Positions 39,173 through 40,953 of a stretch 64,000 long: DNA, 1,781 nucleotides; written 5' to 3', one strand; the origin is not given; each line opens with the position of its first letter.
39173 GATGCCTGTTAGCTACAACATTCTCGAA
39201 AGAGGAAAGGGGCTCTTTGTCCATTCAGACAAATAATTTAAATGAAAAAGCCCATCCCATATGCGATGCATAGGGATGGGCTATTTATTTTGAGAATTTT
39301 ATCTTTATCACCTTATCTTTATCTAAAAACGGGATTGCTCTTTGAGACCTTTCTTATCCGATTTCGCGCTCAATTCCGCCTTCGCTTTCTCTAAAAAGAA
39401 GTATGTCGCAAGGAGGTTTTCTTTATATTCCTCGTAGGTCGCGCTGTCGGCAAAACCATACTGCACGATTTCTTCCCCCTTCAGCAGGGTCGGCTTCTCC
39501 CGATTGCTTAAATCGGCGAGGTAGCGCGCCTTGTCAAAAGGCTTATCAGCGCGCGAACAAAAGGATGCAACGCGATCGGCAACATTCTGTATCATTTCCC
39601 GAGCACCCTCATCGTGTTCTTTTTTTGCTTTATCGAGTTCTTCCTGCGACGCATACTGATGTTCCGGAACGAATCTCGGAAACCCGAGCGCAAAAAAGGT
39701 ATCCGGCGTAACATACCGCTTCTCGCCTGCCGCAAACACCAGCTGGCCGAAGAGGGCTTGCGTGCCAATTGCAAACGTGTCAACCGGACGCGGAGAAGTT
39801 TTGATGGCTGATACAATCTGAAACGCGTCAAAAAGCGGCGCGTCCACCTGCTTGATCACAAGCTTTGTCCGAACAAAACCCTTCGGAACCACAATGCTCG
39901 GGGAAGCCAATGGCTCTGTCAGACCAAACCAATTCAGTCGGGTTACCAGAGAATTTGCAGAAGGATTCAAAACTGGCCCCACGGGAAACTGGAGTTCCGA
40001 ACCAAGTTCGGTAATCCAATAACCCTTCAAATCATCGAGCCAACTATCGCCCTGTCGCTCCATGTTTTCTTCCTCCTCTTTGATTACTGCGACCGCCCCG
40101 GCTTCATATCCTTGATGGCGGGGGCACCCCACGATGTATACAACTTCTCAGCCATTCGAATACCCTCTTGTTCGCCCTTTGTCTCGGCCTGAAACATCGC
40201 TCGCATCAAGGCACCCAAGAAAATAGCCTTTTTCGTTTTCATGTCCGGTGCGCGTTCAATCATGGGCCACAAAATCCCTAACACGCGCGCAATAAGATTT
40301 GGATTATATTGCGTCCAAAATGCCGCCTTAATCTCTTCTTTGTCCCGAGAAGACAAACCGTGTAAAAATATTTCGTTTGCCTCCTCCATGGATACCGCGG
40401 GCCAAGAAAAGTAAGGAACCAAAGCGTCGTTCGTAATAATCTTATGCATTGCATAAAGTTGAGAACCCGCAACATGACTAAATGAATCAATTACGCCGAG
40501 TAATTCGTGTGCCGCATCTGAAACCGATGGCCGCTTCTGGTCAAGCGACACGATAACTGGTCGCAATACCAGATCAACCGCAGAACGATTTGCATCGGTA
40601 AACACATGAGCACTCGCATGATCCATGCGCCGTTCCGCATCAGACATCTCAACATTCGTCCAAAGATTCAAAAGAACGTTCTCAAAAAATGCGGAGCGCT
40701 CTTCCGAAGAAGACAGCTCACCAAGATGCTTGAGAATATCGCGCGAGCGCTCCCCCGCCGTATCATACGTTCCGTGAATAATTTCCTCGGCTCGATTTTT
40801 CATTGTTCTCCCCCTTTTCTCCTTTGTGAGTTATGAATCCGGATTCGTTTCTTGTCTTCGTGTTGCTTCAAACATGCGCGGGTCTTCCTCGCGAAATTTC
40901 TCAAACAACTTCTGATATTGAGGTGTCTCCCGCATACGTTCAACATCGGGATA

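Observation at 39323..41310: Three strong-RBS genes of unknown function embedded between pafA and prcBA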

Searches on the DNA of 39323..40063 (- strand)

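Call 73: search_rna_families(sources=[L005, L001, L002], threshold=gathering)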
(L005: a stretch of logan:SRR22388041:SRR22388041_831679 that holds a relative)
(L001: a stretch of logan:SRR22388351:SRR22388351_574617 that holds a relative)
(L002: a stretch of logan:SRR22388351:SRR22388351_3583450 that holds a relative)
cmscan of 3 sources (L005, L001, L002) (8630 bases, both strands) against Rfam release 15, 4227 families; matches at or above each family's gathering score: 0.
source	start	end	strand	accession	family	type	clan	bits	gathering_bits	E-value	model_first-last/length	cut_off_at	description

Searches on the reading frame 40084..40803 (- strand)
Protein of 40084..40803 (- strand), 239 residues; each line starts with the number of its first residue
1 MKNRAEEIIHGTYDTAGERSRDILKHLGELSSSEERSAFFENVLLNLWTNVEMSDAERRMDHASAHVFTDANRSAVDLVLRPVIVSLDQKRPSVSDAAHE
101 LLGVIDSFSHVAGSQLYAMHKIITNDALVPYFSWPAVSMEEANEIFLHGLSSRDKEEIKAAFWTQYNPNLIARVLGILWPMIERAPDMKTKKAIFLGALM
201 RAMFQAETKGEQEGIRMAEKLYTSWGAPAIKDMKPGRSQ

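Call 5: search_protein_families(library=pfam, proteins=[window:40084-40803:-], max_evalue=1)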
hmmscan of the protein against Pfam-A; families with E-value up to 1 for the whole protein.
window:40084-40803:- (239 aa): 0 families

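Call 8: search_protein_families(library=ncbifam, proteins=[window:40084-40803:-], max_evalue=1)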
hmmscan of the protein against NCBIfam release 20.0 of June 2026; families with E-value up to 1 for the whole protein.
window:40084-40803:- (239 aa): 0 families

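Call 10: search_solved_structures(query=window:40084-40803:-, max_evalue=10)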
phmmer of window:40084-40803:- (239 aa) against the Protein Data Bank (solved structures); distinct sequences matched with E-value up to 10: 0.

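Call 13: find_homologous_proteins(query=window:40084-40803:-)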
Query window:40084-40803:- (239 aa): 1 proteins with E <= 0.001 among 437 candidates.
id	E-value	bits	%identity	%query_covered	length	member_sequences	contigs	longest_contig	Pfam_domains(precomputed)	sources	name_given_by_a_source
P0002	4.2e-154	529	100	100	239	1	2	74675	-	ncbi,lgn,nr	ncbi:MAG: hypothetical protein Q7R73_00910 [bacterium]|nr:hypothetical protein [bacterium]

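Call 17: find_encoding_contigs(protein=P0002, flank=10000)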
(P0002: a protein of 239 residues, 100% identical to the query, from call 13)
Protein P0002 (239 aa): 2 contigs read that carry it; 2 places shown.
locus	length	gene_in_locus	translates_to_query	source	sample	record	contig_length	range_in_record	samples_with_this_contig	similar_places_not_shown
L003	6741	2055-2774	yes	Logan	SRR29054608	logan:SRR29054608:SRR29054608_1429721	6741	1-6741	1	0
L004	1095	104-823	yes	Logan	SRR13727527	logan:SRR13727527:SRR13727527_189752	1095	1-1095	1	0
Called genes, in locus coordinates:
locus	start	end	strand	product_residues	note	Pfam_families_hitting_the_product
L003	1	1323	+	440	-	?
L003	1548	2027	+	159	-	-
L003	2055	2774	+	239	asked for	-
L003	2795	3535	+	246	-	-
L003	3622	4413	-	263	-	-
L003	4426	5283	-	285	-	PF00227:Proteasome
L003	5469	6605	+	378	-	PF00091:Tubulin, PF12327:FtsZ_C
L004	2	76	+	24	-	?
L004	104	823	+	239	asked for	-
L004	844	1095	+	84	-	?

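Call 33: search_protein_families(library=phrogs, proteins=[window:40084-40803:-], max_evalue=1)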
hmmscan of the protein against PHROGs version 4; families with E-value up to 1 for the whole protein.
window:40084-40803:- (239 aa): 0 families

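Call 34: search_protein_families(library=padloc, proteins=[window:40084-40803:-], max_evalue=1)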
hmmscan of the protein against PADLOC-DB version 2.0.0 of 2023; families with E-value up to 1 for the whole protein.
window:40084-40803:- (239 aa): 0 families

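Call 78: search_dna_similar(query=window:40084-40803:-, collection=phages, mode=protein, max_evalue=0.01, max_rows=5)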
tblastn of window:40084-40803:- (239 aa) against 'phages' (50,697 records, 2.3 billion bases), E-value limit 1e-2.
No match.

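Call 81: search_dna_similar(query=window:40084-40803:-, collection=plasmids, mode=protein, max_evalue=0.01, max_rows=5)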
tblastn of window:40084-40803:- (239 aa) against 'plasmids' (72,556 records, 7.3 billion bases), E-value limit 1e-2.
No match.
